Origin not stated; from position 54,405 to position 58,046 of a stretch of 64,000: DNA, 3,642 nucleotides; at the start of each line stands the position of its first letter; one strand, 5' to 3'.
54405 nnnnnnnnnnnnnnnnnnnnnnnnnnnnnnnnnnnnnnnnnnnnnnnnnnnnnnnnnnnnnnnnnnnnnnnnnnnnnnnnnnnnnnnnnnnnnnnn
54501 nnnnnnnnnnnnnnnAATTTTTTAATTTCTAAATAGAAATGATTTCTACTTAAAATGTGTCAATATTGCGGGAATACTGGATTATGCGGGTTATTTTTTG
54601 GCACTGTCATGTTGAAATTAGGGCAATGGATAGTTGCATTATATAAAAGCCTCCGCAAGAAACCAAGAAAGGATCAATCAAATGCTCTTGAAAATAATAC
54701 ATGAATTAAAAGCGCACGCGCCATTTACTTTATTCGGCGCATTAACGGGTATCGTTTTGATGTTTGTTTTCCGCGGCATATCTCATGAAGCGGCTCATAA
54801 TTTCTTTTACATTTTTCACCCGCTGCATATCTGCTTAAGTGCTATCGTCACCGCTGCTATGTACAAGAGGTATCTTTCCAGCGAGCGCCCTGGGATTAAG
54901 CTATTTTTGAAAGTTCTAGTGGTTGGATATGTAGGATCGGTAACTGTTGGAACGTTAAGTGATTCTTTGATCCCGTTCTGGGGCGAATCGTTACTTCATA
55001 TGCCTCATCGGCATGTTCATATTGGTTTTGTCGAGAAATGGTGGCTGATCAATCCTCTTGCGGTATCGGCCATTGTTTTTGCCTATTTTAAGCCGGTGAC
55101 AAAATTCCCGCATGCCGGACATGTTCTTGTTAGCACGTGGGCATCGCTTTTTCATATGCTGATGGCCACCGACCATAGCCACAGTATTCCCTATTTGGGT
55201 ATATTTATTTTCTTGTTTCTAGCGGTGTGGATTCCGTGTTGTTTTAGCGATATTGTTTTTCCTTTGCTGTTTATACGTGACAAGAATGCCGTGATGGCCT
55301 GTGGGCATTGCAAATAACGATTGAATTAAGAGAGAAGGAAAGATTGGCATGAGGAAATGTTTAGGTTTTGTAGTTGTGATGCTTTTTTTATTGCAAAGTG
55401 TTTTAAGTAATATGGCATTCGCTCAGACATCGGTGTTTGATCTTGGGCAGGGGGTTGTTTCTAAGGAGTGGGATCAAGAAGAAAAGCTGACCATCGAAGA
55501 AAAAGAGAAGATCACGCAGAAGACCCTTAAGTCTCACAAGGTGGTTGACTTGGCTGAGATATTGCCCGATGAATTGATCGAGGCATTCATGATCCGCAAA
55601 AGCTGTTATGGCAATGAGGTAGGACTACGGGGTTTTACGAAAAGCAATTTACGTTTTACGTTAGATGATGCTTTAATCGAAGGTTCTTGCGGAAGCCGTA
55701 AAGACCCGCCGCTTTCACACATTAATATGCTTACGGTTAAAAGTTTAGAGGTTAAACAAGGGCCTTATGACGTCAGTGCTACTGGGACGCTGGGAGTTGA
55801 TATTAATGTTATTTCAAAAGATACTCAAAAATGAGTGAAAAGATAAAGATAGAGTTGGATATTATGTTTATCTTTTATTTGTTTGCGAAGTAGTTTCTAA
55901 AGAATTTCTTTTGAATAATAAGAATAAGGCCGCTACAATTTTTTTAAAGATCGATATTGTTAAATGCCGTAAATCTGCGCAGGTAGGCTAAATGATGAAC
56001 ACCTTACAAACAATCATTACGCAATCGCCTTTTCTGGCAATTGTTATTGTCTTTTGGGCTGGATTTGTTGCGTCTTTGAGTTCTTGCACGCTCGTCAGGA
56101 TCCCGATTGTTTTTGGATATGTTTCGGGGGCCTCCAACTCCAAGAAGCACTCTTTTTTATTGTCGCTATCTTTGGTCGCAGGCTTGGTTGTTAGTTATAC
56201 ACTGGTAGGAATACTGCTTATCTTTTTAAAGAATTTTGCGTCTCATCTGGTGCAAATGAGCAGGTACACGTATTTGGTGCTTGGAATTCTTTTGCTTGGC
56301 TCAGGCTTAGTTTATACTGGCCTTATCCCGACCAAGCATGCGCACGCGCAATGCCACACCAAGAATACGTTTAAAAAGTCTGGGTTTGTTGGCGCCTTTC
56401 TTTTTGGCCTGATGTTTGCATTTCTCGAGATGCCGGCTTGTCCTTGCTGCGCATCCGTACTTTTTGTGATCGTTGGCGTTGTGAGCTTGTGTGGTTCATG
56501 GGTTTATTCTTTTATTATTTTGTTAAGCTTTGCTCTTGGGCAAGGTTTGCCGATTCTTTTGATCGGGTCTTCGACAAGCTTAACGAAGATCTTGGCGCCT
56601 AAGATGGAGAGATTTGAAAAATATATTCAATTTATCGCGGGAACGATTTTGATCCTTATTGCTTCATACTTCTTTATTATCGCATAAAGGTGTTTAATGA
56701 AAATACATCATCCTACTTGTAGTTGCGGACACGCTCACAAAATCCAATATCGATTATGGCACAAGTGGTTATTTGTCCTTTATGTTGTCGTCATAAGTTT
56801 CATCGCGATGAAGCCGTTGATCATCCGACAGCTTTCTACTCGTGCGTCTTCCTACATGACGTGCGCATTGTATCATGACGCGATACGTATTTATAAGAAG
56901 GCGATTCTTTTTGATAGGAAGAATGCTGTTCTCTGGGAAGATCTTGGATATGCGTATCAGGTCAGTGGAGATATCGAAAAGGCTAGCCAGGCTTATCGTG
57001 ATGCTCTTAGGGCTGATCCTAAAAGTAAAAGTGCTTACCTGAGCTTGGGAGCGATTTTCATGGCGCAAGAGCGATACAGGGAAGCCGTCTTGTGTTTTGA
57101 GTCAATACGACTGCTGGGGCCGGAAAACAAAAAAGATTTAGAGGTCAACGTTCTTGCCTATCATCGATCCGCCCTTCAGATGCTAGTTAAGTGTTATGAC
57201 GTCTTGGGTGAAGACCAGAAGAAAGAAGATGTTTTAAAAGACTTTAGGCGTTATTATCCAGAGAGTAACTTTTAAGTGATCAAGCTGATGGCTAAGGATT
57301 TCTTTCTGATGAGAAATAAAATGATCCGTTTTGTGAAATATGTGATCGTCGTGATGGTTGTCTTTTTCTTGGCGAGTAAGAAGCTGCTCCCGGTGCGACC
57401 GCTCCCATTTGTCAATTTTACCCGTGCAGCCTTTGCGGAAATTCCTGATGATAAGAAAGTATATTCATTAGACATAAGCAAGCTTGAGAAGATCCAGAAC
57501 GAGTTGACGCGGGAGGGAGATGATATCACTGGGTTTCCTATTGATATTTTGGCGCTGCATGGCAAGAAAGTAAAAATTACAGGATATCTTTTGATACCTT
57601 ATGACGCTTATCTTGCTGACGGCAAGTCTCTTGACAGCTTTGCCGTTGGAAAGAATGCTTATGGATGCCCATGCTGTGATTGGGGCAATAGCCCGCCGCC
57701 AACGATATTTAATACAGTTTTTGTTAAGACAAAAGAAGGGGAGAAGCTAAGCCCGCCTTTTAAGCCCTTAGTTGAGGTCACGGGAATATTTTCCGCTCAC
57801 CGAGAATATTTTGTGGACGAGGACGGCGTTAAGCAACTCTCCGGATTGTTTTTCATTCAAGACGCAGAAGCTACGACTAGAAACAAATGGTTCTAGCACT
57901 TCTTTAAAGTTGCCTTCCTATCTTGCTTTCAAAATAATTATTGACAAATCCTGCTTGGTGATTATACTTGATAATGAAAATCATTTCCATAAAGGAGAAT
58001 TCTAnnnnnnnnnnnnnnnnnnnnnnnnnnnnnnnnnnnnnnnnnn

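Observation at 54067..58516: Four related Fur-box-like operators and two Fur-family regulators in a 4.5-kb locus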

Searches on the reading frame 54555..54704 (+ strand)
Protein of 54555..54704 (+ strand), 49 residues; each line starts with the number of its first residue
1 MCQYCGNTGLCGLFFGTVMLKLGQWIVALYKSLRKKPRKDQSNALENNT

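Call 44: search_protein_families(library=pfam, proteins=[window:54555-54704:+], max_evalue=0.1)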
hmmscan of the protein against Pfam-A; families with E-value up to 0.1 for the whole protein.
window:54555-54704:+ (49 aa): 1 family
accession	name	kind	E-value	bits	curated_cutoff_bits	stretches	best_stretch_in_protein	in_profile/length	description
PF15944.10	DUF4752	-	0.092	13.2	27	1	7-42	8-44/84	Domain of unknown function (DUF4752)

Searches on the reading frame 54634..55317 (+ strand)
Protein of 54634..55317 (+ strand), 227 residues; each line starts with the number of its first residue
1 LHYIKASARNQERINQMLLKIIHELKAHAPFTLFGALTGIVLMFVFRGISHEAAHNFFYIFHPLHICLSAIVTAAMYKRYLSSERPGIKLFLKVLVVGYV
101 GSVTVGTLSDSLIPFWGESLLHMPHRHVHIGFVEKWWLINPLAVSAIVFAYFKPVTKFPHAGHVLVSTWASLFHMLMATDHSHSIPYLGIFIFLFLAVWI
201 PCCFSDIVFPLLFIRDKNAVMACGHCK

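Call 5: search_protein_families(library=pfam, proteins=[window:54634-55317:+], max_evalue=0.01)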
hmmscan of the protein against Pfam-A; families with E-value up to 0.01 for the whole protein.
window:54634-55317:+ (227 aa): 0 families

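Call 9: search_protein_families(library=ncbifam, proteins=[window:54634-55317:+], max_evalue=0.01)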
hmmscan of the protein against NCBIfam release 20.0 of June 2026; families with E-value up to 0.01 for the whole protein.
window:54634-55317:+ (227 aa): 0 families

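Call 44: search_protein_families(library=pfam, proteins=[window:54682-55317:+], max_evalue=0.1)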
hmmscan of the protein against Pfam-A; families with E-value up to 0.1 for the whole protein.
window:54682-55317:+ (211 aa): 0 families

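Call 46: find_homologous_proteins(query=window:54682-55317:+, max_evalue=0.00001)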
Query window:54682-55317:+ (211 aa): 7410 proteins with E <= 0.00001 among 7575 candidates; the best 120 are listed.
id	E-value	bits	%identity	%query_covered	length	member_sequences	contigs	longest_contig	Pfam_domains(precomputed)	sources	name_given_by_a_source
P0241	2.7e-137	474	100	100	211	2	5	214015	-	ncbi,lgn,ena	-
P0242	1.9e-124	432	87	100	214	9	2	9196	-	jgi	jgi:hypothetical protein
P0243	3.7e-122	424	85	100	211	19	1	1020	-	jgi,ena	-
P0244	9.2e-120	416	83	100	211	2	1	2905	-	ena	-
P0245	2.4e-117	408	81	100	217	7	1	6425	-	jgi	jgi:hypothetical protein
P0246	3.4e-116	405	81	100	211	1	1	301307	-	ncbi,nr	ncbi:MAG: hypothetical protein PHV77_00775 [Candidatus Omnitrophica bacterium]|nr:hypothetical prote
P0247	7.8e-116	403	82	100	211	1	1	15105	-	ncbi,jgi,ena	-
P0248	8.5e-116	403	82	100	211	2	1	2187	-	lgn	-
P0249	1.2e-114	399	83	98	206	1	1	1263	-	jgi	jgi:hypothetical protein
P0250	1.5e-113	396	79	100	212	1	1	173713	-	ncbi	-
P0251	1.0e-110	387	77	100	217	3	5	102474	-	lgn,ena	-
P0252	4.5e-110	385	76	100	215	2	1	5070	-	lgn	-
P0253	1.1e-109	383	74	100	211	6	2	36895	-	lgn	-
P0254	6.2e-108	378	75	100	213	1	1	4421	-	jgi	jgi:hypothetical protein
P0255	8.2e-108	377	76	100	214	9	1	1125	-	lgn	-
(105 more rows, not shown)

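Call 53: predict_structure(alignment_id=A3)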
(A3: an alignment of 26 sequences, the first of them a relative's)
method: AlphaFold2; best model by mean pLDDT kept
length: 211 residues; sequences in the alignment: 26
mean_pLDDT: 87.0   pTM: 0.83
mean pLDDT of the five models: 87.0, 86.0, 82.2, 82.0, 80.9
residues with pLDDT >= 90: 120; 70-90: 78; 50-70: 8; < 50: 5
segments of 3 or more residues with pLDDT < 50: 207-211
pLDDT, mean of each block of 10 residues (from residue 1): 80 86 92 92 96 93 87 94 93 94 86 88 96 91 84 94 81 92 86 75 53 34
secondary structure, 60 per line:
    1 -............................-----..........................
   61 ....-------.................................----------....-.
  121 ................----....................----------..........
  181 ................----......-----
elements in order: H2-29 H35-64 H72-104 H115-118 H120-136 H141-160 H171-196 H201-206

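Call 55: fold_search(model_id=the predicted structure, library=pdb)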
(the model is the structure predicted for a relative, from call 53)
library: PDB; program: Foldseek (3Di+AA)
matches with E <= 10: 370; with E <= 0.001: 0
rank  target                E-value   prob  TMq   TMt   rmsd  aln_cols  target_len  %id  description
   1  8ghv_D                4.4e-01  0.16  0.22  0.18  19.8       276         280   12  Cannabinoid Receptor 1-G Protein Complex (released 2023-05-24)
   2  8yn9_R                5.3e-01  0.12  0.22  0.18  18.9       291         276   13  Cryo-EM structure of histamine H4 receptor in complex with histamine and Gi (released 2024-10-09)
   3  3ob6_B                7.2e-01  0.15  0.24  0.14  21.2       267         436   14  Structure of AdiC(N101A) in the open-to-out Arg+ bound conformation (released 2011-03-16)
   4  9le0_R                7.2e-01  0.10  0.18  0.14  21.8       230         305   14  Consensus olfactory receptor bmOR6A2 in complex with mini-Golf trimeric protein (released 2026-01-28)
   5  8hti_R                7.6e-01  0.20  0.27  0.22  13.6       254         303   16  Human Consensus Olfactory Receptor OR52c in Complex with Octanoic Acid (OCA) and G Protein (released 2023-12-20)
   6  9vj6_R                8.3e-01  0.13  0.24  0.20  18.6       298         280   11  Cryo-EM structure of 5-HT1AR-Gi3 in complex with F-15599 (released 2025-11-12)
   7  6nq8_B                9.9e-01  0.11  0.21  0.22  18.6       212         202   15  Crystal structure of YetJ mutant from Bacillus Subtilis - D171E (released 2019-04-17)
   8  9nor_B                1.0e+00  0.07  0.17  0.07  23.1       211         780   14  Human sweet taste receptor composed of TAS1R2 and TAS1R3 GPCRs from the combined datasets (released 2025-05-14)
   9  6lgz                  1.1e+00  0.09  0.21  0.16  20.5       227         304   11  Crystal structure of a cysteine-pair mutant (P10C-S291C) of a bacterial bile acid transporter in an inward-facing state  (released 2020-12-09)
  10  6n4b_R                1.1e+00  0.09  0.20  0.17  20.2       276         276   12  Cannabinoid Receptor 1-G Protein Complex (released 2019-01-30)
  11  8pkm_R                1.2e+00  0.13  0.27  0.22  18.1       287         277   11  Befiradol-bound serotonin 5-HT1A receptor - Gi Protein Complex (released 2024-05-29)
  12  8yw4_R                1.2e+00  0.08  0.19  0.16  20.8       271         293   11  Cryo-EM structure of the retatrutide-bound human GIPR-Gs complex (released 2024-09-18)
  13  7ejk_R                1.3e+00  0.08  0.18  0.17  19.0       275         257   13  Structure of the alpha2A-adrenergic receptor GoA signaling complex bound to oxymetazoline (released 2022-04-13)
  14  7z6n_B                1.4e+00  0.09  0.21  0.19  18.8       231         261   11  Crystal structure of Zn2+-transporter BbZIP in a metal-stripped state (released 2022-08-10)
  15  5i20_A                1.5e+00  0.08  0.20  0.16  14.6       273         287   14  Crystal structure of protein (released 2016-06-01)
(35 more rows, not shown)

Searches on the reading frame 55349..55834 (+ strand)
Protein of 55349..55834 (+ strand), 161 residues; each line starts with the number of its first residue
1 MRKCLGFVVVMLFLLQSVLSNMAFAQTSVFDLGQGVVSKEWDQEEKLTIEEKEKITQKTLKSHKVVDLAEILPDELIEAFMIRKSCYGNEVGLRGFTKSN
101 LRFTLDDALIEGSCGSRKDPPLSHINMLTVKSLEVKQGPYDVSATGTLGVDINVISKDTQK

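Call 5: search_protein_families(library=pfam, proteins=[window:55349-55834:+], max_evalue=0.01)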
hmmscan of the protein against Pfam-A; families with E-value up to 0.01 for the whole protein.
window:55349-55834:+ (161 aa): 1 family
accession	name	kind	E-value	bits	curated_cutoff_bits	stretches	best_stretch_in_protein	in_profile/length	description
PF07715.20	Plug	-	3.1e-05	24.9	23.9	1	54-142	11-97/107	TonB-dependent Receptor Plug Domain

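Call 9: search_protein_families(library=ncbifam, proteins=[window:55349-55834:+], max_evalue=0.01)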
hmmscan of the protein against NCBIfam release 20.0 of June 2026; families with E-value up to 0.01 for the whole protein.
window:55349-55834:+ (161 aa): 1 family
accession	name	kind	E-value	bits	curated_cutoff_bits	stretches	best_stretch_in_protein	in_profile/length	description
TIGR01778.1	TonB-copper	equivalog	2.2e-06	26.7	472.45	1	81-143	29-91/637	TonB-dependent copper receptor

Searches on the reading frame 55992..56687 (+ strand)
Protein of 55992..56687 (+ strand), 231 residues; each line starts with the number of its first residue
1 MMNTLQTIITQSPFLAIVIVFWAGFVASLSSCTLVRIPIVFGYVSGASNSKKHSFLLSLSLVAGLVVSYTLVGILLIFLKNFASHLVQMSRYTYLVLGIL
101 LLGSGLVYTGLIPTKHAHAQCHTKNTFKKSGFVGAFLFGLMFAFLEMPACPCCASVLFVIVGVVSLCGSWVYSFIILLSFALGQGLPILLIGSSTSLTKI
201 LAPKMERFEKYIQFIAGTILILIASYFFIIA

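Call 5: search_protein_families(library=pfam, proteins=[window:55992-56687:+], max_evalue=0.01)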
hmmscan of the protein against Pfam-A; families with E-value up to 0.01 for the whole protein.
window:55992-56687:+ (231 aa): 2 families
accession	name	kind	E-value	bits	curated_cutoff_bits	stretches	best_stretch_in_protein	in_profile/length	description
PF02683.22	DsbD_TM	-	1e-17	64.7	27.1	1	15-226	3-213/219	Cytochrome C biogenesis protein transmembrane domain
PF15099.11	PIRT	-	0.0069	16.6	30.6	0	36-120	30-113/128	Phosphoinositide-interacting protein family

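Call 9: search_protein_families(library=ncbifam, proteins=[window:55992-56687:+], max_evalue=0.01)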
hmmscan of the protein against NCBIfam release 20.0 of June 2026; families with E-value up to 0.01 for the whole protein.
window:55992-56687:+ (231 aa): 3 families
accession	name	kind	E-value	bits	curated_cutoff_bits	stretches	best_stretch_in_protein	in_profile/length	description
NF040495.1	tranport_ArsG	equivalog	6.7e-19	68.2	200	1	15-230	5-223/225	aromatic aminobenezylarsenical efflux permease ArsG family transporter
NF001419.0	PRK00293.1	subfamily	3.3e-10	39.2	330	1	15-225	170-379/574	protein-disulfide reductase DsbD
NF045694.1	seleno_TsoB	exception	3.6e-09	35.3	805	1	14-228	182-391/572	rhodanese/DsbD fusion-like selenoprotein TsoB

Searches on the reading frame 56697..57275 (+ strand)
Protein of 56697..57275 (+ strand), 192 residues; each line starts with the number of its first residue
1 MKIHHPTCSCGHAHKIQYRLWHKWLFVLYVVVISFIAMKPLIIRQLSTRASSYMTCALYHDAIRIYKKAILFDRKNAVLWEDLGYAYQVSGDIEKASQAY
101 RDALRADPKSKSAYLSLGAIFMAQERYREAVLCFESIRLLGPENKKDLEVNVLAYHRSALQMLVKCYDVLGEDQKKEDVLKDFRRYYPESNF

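Call 5: search_protein_families(library=pfam, proteins=[window:56697-57275:+], max_evalue=0.01)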
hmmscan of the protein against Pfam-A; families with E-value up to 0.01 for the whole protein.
window:56697-57275:+ (192 aa): 16 families
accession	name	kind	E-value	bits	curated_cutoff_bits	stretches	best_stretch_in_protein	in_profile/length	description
PF00515.34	TPR_1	-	5.1e-13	48.7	27.8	2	79-109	3-33/34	Tetratricopeptide repeat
PF07719.23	TPR_2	-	3.8e-12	45.8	27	1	79-109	3-33/34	Tetratricopeptide repeat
PF14559.12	TPR_19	-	2.2e-11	44.4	25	2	59-117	7-64/68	Tetratricopeptide repeat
PF13414.12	TPR_11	-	9.7e-11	41.6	26.8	2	91-124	8-41/42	TPR repeat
PF13428.12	TPR_14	-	1.6e-10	41.1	23.5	1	78-119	2-43/44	Tetratricopeptide repeat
PF13181.12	TPR_8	-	4.4e-10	39.3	25.7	1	79-109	3-33/34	Tetratricopeptide repeat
PF13431.12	TPR_17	-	6.4e-09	35.8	24.4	1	66-96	2-32/34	Tetratricopeptide repeat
PF13432.12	TPR_16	-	9e-08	32.9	32.7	1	82-131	2-51/65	Tetratricopeptide repeat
PF13176.12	TPR_7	-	2.9e-07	30.5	27.9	0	113-136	1-24/36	Tetratricopeptide repeat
PF13174.12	TPR_6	-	4.4e-05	24.3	26.3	0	159-190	2-33/33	Tetratricopeptide repeat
PF13424.12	TPR_12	-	7.3e-05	23.3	30.1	1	56-108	23-76/77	Tetratricopeptide repeat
PF13371.12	TPR_9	-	0.00037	20.9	35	0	59-113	11-65/73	Tetratricopeptide repeat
PF12895.13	ANAPC3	-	0.00056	20.6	27.2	1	58-135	4-80/82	Anaphase-promoting complex, cyclosome, subunit 3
PF23914.1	TPR_CcmH_CycH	-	0.00065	20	42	1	75-146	48-119/158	Cytochrome c-type biogenesis protein H TPR domain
PF13374.12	TPR_10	-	0.0015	18.9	27.5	0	112-135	3-26/42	Tetratricopeptide repeat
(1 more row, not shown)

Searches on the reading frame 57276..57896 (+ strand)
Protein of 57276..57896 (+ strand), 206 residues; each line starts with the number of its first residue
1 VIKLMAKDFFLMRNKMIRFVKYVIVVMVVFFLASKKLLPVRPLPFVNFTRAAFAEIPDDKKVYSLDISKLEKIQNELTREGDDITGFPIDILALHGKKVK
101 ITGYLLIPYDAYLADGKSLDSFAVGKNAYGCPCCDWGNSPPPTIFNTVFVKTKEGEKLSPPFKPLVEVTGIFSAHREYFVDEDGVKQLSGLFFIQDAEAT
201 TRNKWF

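Call 5: search_protein_families(library=pfam, proteins=[window:57276-57896:+], max_evalue=0.01)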
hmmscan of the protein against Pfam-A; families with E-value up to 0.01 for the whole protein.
window:57276-57896:+ (206 aa): 1 family
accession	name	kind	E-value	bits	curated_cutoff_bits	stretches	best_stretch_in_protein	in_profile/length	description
PF11736.14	DUF3299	-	0.0045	17.5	22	0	139-176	84-120/139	Protein of unknown function (DUF3299)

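Call 9: search_protein_families(library=ncbifam, proteins=[window:57276-57896:+], max_evalue=0.01)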
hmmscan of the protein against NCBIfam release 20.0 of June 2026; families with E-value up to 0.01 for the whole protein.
window:57276-57896:+ (206 aa): 1 family
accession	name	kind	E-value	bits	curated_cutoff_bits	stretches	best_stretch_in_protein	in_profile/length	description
NF007179.0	PRK09609.1-4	equivalog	0.0063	16.2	630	1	14-49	29-64/335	hypothetical protein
